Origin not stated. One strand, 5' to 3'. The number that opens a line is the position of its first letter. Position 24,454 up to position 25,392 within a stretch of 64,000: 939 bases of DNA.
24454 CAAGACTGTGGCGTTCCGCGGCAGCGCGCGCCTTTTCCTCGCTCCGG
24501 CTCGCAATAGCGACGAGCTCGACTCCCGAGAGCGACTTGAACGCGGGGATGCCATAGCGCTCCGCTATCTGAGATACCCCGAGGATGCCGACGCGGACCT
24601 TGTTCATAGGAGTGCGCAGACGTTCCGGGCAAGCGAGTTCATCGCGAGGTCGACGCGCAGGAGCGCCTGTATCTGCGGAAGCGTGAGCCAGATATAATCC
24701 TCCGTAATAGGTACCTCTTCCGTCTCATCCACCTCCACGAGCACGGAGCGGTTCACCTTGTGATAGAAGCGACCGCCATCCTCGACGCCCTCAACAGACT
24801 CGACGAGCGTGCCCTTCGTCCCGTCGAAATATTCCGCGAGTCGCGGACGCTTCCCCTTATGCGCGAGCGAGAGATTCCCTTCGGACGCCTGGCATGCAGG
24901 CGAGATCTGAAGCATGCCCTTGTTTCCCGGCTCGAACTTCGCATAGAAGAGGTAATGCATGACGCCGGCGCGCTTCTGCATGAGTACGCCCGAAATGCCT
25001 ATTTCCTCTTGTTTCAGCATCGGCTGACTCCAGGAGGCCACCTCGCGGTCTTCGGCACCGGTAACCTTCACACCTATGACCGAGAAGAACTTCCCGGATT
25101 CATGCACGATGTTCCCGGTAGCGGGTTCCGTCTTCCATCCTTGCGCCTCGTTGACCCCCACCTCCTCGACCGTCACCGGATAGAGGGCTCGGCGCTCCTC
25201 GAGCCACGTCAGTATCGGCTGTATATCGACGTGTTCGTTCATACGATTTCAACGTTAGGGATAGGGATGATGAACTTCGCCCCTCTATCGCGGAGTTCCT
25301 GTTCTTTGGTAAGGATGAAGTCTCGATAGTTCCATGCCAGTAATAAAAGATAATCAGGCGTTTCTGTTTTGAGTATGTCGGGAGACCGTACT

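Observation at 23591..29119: dTDP branched-chain 2,6-dideoxysugar (mycarose-like) pathway with a half-size 2,3-dehydratase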

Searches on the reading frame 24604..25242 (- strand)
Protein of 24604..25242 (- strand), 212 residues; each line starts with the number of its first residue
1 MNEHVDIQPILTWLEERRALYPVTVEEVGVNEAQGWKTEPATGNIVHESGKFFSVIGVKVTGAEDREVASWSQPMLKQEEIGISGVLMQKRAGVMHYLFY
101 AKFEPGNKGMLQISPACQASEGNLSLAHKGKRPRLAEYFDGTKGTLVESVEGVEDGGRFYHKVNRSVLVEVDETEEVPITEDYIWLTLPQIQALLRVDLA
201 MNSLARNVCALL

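Call 3: search_protein_families(library=pfam, proteins=[window:24604-25242:-], max_evalue=0.01)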
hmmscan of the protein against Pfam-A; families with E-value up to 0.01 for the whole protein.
window:24604-25242:- (212 aa): 1 family
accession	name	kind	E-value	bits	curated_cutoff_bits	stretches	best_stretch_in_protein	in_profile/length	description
PF03559.20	Hexose_dehydrat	-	6.5e-57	192.6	25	1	9-212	3-203/203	NDP-hexose 2,3-dehydratase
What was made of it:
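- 24604..25242 (-): Single-domain (half-size) NDP-hexose 2,3-dehydratase, 212 aa. PF03559 single copy, 3-203 of 203, E 6.5e-57 (call 3).
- Checked: 24604-25242, 212 aa: one copy of PF03559 covering profile positions 3-203 of 203, E 6.5e-57 (call 3).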

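Call 4: search_protein_families(library=ncbifam, proteins=[window:24604-25242:-], max_evalue=0.01)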
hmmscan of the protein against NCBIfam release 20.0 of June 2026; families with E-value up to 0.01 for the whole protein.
window:24604-25242:- (212 aa): 0 families

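Call 5: search_solved_structures(query=window:24604-25242:-, max_evalue=1, show_alignments=3)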
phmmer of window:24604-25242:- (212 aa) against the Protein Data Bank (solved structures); distinct sequences matched with E-value up to 1: 1.
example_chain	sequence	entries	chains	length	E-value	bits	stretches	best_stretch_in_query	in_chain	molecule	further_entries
4j7g_A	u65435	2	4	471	1.9e-62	213.8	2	8-210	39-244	EvaA 2,3-dehydratase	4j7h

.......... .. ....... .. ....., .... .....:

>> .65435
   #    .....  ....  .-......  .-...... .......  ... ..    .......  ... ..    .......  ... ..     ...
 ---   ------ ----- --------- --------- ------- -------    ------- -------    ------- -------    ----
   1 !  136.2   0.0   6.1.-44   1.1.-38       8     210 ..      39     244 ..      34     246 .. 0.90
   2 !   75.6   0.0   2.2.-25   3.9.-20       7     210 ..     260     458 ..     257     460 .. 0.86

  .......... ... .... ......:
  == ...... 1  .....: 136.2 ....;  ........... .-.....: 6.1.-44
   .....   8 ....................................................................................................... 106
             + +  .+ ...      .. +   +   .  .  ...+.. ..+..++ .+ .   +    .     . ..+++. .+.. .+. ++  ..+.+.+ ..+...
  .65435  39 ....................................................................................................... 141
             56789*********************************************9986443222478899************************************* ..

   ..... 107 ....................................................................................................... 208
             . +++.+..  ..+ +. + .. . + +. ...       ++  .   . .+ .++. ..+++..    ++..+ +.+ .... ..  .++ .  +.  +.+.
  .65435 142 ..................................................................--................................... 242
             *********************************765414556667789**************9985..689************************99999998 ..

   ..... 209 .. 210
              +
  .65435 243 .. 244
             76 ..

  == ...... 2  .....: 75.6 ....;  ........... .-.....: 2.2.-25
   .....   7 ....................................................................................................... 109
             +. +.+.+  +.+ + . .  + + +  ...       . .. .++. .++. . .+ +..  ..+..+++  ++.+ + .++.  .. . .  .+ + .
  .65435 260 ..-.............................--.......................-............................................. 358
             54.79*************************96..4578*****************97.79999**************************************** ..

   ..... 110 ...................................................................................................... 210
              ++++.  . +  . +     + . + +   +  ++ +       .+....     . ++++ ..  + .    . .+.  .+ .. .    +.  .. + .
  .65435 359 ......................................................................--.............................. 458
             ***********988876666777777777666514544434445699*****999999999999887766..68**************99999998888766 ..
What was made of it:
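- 24604..25242 (-): EvaA N-domain 136 bits, C-domain 75.6 bits (call 5).
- On NDP-hexose 2,3-dehydratase (PF03559; EvaA/TylX3 family): EvaA is the only solved sequence hit, E 1.9e-62 (call 5). E104 (FEPG) and E154 (VEDGG) align to E139 and E190 (call 5).
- Whether the C-domain Arg-Glu (EvaA R315/E316 by my count from call 5) reaches pocket A or only lines the remnant pocket B is unknown.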

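Call 7: find_homologous_proteins(query=window:24604-25242:-, max_evalue=0.00001)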
Query window:24604-25242:- (212 aa): 335 proteins with E <= 0.00001 among 533 candidates; the best 120 are listed.
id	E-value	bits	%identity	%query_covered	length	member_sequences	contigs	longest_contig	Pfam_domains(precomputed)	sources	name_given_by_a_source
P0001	3.8e-137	473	100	100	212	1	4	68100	PF03559.21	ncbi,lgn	-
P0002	7.8e-132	455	96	100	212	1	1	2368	PF03559.21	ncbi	-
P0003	2.1e-131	454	95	100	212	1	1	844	PF03559.21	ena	-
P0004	3.8e-125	433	91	100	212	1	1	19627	PF03559.21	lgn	-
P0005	5.8e-116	403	84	100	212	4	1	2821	PF03559.21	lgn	-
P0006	7.6e-116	403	84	100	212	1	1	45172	PF03559.21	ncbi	-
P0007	2.0e-115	402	84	100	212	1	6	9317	PF03559.21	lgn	-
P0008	6.8e-115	400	84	100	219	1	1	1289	PF03559.21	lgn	-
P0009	8.5e-113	393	82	99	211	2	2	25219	PF03559.21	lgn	-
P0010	1.1e-111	389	80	100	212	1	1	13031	PF03559.21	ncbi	-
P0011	1.2e-111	389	81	100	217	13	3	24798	PF03559.21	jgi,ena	-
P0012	1.6e-111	389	81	100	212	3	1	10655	PF03559.21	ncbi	-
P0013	2.0e-111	389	81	99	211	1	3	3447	PF03559.21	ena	-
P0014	3.6e-111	388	82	100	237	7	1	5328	PF03559.21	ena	-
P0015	4.4e-111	387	81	100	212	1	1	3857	PF03559.21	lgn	-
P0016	9.8e-111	386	79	100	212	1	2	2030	PF03559.21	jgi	jgi:oxidase EvaA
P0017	6.2e-110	384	80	100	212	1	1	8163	PF03559.21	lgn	-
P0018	6.6e-110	384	81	100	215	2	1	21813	PF03559.21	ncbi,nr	ncbi:MAG TPA: NDP-hexose 2,3-dehydratase family protein [Candidatus Paceibacterota bacterium]|nr:NDP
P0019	6.7e-110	384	81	100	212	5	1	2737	PF03559.21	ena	-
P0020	6.7e-110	384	82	98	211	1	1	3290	PF03559.21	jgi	jgi:dTDP-4-dehydro-6-deoxy-alpha-D-glucopyranose 2,3-dehydratase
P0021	8.6e-110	383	81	100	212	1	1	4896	PF03559.21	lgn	-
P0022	1.1e-109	383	80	100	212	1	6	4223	PF03559.21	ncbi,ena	-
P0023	1.2e-109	383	81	100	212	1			PF03559.21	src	-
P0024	1.3e-109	383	80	100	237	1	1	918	PF03559.21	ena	-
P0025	1.6e-109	382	79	100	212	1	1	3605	PF03559.21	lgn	-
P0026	1.9e-109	382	80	100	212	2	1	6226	PF03559.21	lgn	-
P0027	2.1e-109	382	80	100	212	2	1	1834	PF03559.21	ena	-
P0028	4.2e-109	381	79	100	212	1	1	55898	PF03559.21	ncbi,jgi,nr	ncbi:hypothetical protein C4556_01900 [Candidatus Parcubacteria bacterium]|nr:MAG: hypothetical prot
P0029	5.9e-109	381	79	100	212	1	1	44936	PF03559.21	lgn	-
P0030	7.3e-109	380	79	100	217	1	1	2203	PF03559.21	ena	-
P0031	7.5e-109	380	79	100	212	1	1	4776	PF03559.21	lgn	-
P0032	7.7e-109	380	80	100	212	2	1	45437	PF03559.21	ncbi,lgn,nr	ncbi:NDP-hexose 2,3-dehydratase family protein [Patescibacteria group bacterium]|nr:NDP-hexose 2,3-d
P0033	8.1e-109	380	79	100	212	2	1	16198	PF03559.21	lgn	-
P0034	1.2e-108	379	79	100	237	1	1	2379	PF03559.21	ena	-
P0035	1.3e-108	379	81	98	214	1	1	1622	PF03559.21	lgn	-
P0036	1.8e-108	379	78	100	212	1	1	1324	PF03559.21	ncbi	-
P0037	2.0e-108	379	79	100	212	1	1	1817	PF03559.21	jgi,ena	-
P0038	2.2e-108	379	80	100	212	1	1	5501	PF03559.21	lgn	-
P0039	4.8e-108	378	79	100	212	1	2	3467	PF03559.21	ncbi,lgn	-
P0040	5.3e-108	377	77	100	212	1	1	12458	PF03559.21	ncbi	-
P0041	1.0e-107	376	79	100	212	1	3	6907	PF03559.21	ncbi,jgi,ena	jgi:oxidase EvaA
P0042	1.9e-107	376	78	100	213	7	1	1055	PF03559.21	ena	-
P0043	2.1e-107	375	78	100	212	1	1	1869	PF03559.21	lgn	-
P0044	2.4e-107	375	79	100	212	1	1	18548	PF03559.21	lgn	-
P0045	2.4e-107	375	80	100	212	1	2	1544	PF03559.21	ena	-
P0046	2.5e-107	375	79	100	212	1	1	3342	PF03559.21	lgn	-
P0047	2.9e-107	375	78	100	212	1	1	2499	PF03559.21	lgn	-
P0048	3.8e-107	375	79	100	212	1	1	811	PF03559.21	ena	-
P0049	3.9e-107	375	78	100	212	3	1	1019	PF03559.21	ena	-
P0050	4.4e-107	374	77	100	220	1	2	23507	PF03559.21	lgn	-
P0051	5.0e-107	374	77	100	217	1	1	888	PF03559.21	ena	-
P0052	6.4e-107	374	78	100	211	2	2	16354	PF03559.21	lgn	-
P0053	8.1e-107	374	78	100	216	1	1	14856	PF03559.21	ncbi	-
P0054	1.1e-106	373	78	100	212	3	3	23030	PF03559.21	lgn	-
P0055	1.2e-106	373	79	100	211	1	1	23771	PF03559.21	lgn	-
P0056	1.4e-106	373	77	100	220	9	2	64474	PF03559.21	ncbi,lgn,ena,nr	ncbi:MAG: NDP-hexose 23-dehydratase [Parcubacteria group bacterium Greene0714_7]|nr:MAG: NDP-hexose 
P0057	1.4e-106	373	78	100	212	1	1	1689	PF03559.21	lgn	-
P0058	1.8e-106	372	78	100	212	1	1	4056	PF03559.21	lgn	-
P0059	1.9e-106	372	79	100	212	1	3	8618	PF03559.21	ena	-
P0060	2.6e-106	372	77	100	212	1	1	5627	PF03559.21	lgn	-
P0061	2.7e-106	372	78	100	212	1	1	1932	PF03559.21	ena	-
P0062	3.9e-106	371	78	100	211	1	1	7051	PF03559.21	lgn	-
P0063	4.6e-106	371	76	100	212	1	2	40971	PF03559.21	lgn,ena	-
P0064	4.8e-106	371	78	100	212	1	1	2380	PF03559.21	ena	-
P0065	4.9e-106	371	77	100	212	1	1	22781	PF03559.21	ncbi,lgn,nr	ncbi:hypothetical protein EPO56_02050 [Patescibacteria group bacterium]|nr:MAG: hypothetical protein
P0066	7.9e-106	370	78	98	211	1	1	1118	PF03559.21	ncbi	-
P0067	8.0e-106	370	80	100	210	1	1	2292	PF03559.21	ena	-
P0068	8.7e-106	370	79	98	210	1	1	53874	PF03559.21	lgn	-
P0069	9.9e-106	370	78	100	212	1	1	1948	PF03559.21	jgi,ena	-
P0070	1.3e-105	370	76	100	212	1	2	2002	PF03559.21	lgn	-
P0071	1.5e-105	369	78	100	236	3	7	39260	PF03559.21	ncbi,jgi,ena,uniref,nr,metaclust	ncbi:hypothetical protein A3C18_03415 [Candidatus Kaiserbacteria bacterium RIFCSPHIGHO2_02_FULL_54_1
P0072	1.8e-105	369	77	100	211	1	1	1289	PF03559.21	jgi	jgi:oxidase EvaA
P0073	1.8e-105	369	77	100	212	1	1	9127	PF03559.21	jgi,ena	-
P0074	2.1e-105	369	78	100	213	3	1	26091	PF03559.21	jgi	jgi:oxidase EvaA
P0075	2.2e-105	369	77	100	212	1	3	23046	PF03559.21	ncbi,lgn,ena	-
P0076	2.7e-105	369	78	100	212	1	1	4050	PF03559.21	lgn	-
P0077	2.8e-105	369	77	98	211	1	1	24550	PF03559.21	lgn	-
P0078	3.0e-105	368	78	100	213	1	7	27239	PF03559.21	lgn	-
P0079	4.0e-105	368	77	100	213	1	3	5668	PF03559.21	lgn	-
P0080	4.5e-105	368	76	100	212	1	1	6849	PF03559.21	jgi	jgi:oxidase EvaA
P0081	4.6e-105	368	76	100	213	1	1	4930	PF03559.21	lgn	-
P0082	4.9e-105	368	76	100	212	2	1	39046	PF03559.21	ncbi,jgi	ncbi:MAG: NDP-hexose 2,3-dehydratase family protein [Candidatus Paceibacterota bacterium]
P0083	5.7e-105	367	78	100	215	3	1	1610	PF03559.21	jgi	jgi:oxidase EvaA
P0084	6.0e-105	367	76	100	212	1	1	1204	PF03559.21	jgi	jgi:dTDP-4-dehydro-6-deoxy-alpha-D-glucopyranose 2,3-dehydratase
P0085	9.2e-105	367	77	100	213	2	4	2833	PF03559.21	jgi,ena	-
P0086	1.3e-104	366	77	100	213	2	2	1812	PF03559.21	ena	-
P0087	1.8e-104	366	74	100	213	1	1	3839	PF03559.21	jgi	jgi:dTDP-4-dehydro-6-deoxy-alpha-D-glucopyranose 2,3-dehydratase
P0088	2.5e-104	365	77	100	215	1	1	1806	PF03559.21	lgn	-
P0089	5.4e-104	364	75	100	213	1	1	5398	PF03559.21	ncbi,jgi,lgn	ncbi:MAG: hypothetical protein RLZZ76_666 [Candidatus Parcubacteria bacterium]|jgi:oxidase EvaA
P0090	7.2e-104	364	75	100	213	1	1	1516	PF03559.21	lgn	-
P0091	7.3e-104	364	74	100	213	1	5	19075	PF03559.21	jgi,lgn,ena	-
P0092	7.4e-104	364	75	100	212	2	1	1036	PF03559.21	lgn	-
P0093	8.6e-104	364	77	100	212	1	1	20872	PF03559.21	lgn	-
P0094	9.1e-104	364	76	100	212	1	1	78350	PF03559.21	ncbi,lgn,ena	-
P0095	1.1e-103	363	76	100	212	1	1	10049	PF03559.21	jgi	jgi:oxidase EvaA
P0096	1.7e-103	363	76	100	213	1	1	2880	PF03559.21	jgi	jgi:dTDP-4-dehydro-6-deoxy-alpha-D-glucopyranose 2,3-dehydratase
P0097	2.4e-103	362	76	100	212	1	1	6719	PF03559.21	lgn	-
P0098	2.5e-103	362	75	100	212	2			PF03559.21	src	-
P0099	4.2e-103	361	75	100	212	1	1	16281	PF03559.21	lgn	-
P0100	4.2e-103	361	76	100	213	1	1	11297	PF03559.21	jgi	-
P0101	4.4e-103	361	75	100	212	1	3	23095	PF03559.21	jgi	jgi:oxidase EvaA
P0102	4.7e-103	361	75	100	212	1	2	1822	PF03559.21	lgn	-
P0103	8.1e-103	360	76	100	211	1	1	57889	PF03559.21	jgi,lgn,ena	-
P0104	3.0e-102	359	75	100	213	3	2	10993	PF03559.21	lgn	-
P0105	3.1e-102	359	76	100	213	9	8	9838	PF03559.21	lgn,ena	-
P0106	3.1e-102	359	75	100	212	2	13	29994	PF03559.21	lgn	-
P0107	3.1e-102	359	75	100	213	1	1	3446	PF03559.21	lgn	-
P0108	5.3e-102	358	74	100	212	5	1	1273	PF03559.21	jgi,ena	-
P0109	5.7e-102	358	75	100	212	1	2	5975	PF03559.21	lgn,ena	-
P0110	8.4e-102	357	74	100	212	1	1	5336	PF03559.21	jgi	jgi:dTDP-4-dehydro-6-deoxy-alpha-D-glucopyranose 2,3-dehydratase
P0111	9.4e-102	357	75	100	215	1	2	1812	PF03559.21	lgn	-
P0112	9.5e-102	357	75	100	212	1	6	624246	PF03559.21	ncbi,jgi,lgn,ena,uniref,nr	ncbi:hypothetical protein COU16_00135 [Candidatus Kaiserbacteria bacterium CG10_big_fil_rev_8_21_14_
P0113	1.1e-101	357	75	100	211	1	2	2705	PF03559.21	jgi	-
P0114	1.3e-101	356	77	100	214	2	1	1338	PF03559.21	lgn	-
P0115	1.5e-101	356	74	100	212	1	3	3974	PF03559.21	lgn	-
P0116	1.6e-101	356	74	100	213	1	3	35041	PF03559.21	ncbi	-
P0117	1.6e-101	356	74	100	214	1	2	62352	PF03559.21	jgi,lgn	-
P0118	2.2e-101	356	78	99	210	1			PF03559.21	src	-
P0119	3.1e-101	355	75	100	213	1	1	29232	PF03559.21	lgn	-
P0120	3.8e-101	355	75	100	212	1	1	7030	PF03559.21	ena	-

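Call 15: find_encoding_contigs(protein=P0001, flank=10000, max_places=4)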
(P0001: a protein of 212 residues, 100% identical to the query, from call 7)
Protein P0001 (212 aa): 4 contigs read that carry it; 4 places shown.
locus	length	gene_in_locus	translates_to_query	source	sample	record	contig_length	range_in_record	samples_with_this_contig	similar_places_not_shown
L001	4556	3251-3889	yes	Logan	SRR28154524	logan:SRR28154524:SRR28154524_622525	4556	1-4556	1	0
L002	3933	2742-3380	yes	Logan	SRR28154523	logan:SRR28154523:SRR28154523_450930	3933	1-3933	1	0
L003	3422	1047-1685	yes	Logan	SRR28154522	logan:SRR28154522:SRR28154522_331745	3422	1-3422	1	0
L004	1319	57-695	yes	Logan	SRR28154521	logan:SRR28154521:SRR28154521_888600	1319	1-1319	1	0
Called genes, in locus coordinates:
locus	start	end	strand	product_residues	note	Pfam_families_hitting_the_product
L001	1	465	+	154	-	?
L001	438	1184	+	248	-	PF00483:NTP_transferase, PF12804:NTP_transf_3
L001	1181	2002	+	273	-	PF04321:RmlD_sub_bind, PF01370:Epimerase, PF16363:GDP_Man_Dehyd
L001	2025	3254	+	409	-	PF08421:Methyltransf_13, PF13489:Methyltransf_23, PF08241:Methyltransf_11 (faint), PF08242:Methyltransf_12, PF13649:Methyltransf_25 (faint), PF08484:Methyltransf_14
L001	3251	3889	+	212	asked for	PF03559:Hexose_dehydrat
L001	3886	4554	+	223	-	?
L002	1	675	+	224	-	?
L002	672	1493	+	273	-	PF04321:RmlD_sub_bind, PF01370:Epimerase, PF16363:GDP_Man_Dehyd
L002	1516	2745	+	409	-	PF08421:Methyltransf_13, PF13489:Methyltransf_23, PF08241:Methyltransf_11 (faint), PF08242:Methyltransf_12, PF13649:Methyltransf_25 (faint), PF08484:Methyltransf_14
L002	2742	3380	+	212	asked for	PF03559:Hexose_dehydrat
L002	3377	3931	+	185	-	?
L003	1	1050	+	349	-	?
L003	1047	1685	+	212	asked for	PF03559:Hexose_dehydrat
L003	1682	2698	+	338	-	PF01408:GFO_IDH_MocA, PF22725:GFO_IDH_MocA_C3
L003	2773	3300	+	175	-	-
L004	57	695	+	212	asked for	PF03559:Hexose_dehydrat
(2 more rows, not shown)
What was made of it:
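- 25239..26468 (-): Sugar 3-C-methyltransferase (MtmC/TylC3/KijD1/TcaB9 type), 409 aa from the ATG at 26468. A gene of the same 409 aa was called in an independent assembly (call 15).
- Checked: Four independent assemblies (SRR28154521-24) give the identical 212-aa protein with the same neighbours (call 15).
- Identical protein in four assemblies (call 15). The identical gene appears in four assemblies (call 15).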

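Call 16: find_encoding_contigs(protein=P0112, flank=10000, max_places=3)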
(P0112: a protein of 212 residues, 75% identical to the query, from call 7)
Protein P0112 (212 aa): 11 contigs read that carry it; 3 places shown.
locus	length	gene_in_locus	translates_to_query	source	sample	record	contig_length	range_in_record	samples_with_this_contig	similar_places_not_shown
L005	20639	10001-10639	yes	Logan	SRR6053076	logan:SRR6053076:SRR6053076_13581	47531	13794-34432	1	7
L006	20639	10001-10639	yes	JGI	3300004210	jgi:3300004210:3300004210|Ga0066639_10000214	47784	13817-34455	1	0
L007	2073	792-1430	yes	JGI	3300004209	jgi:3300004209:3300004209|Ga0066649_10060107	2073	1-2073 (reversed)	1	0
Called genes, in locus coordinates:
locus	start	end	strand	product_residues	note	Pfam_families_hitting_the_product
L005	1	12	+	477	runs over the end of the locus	PF13579:Glyco_trans_4_4 (weak), PF13439:Glyco_transf_4 (faint), PF00534:Glycos_transf_1, PF13692:Glyco_trans_1_4, PF13524:Glyco_trans_1_2 (weak)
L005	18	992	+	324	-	PF13477:Glyco_trans_4_2 (weak), PF00534:Glycos_transf_1, PF13692:Glyco_trans_1_4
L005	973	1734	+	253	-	PF01522:Polysacc_deac_1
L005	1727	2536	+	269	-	PF00535:Glycos_transf_2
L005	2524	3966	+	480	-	-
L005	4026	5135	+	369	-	PF13439:Glyco_transf_4, PF00534:Glycos_transf_1, PF13692:Glyco_trans_1_4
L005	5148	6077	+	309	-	PF00535:Glycos_transf_2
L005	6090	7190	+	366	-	PF04321:RmlD_sub_bind, PF01073:3Beta_HSD, PF01370:Epimerase, PF02719:Polysacc_synt_2, PF07993:NAD_binding_4, PF16363:GDP_Man_Dehyd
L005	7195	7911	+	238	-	PF00483:NTP_transferase, PF12804:NTP_transf_3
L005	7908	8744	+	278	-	PF01370:Epimerase, PF04321:RmlD_sub_bind, PF01073:3Beta_HSD, PF16363:GDP_Man_Dehyd, PF02719:Polysacc_synt_2 (weak), PF07993:NAD_binding_4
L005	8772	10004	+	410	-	PF08421:Methyltransf_13, PF13489:Methyltransf_23, PF08241:Methyltransf_11 (weak), PF08242:Methyltransf_12, PF08484:Methyltransf_14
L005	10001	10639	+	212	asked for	PF03559:Hexose_dehydrat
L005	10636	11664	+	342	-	PF01408:GFO_IDH_MocA, PF22725:GFO_IDH_MocA_C3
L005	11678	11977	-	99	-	-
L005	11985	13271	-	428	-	PF13231:PMT_2, PF27133:YfdI_N (weak)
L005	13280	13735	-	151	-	PF04138:GtrA_DPMS_TM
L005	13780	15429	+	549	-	-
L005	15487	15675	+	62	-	-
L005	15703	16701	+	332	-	PF01370:Epimerase, PF04321:RmlD_sub_bind (weak), PF16363:GDP_Man_Dehyd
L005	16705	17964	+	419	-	PF08421:Methyltransf_13, PF13489:Methyltransf_23, PF08241:Methyltransf_11 (weak), PF08242:Methyltransf_12, PF08484:Methyltransf_14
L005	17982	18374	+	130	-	PF00190:Cupin_1 (weak), PF07883:Cupin_2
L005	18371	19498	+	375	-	PF13439:Glyco_transf_4, PF00534:Glycos_transf_1, PF13692:Glyco_trans_1_4, PF13524:Glyco_trans_1_2 (weak)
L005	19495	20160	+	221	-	PF13578:Methyltransf_24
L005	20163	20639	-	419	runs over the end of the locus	PF01943:Polysacc_synt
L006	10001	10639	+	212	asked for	PF03559:Hexose_dehydrat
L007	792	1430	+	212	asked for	PF03559:Hexose_dehydrat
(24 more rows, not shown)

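Call 19: search_protein_representatives(protein=window:24604-25242:-)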
Query: 212 residues. Proteins with E-value up to 0.001 (for the whole library): 1469; up to 1e-10: 1005; up to 1e-30: 399. The best 150 are listed.
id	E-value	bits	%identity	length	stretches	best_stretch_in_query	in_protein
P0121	1.8e-77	276.0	38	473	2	6-209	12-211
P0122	2.9e-75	268.8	37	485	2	3-209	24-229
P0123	3.8e-74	265.2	36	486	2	7-210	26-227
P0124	6.4e-74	264.4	60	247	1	4-211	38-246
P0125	6.7e-73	261.1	35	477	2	6-208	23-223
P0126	7.6e-73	260.9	38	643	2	9-210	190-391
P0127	1.2e-70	253.7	37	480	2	6-211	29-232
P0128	9.2e-70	250.8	38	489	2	7-210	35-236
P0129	1.8e-69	249.9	58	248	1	6-208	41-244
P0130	1.1e-68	247.3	34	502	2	8-210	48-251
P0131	1.4e-68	247.0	37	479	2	12-211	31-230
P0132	2.4e-68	246.2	36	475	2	9-207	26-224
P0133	1.1e-67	244.1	38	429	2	4-210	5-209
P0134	1.1e-67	244.1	38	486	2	28-211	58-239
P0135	1.7e-67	243.4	38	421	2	10-209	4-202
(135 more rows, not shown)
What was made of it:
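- Tried and rejected: Representative search (call 19).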
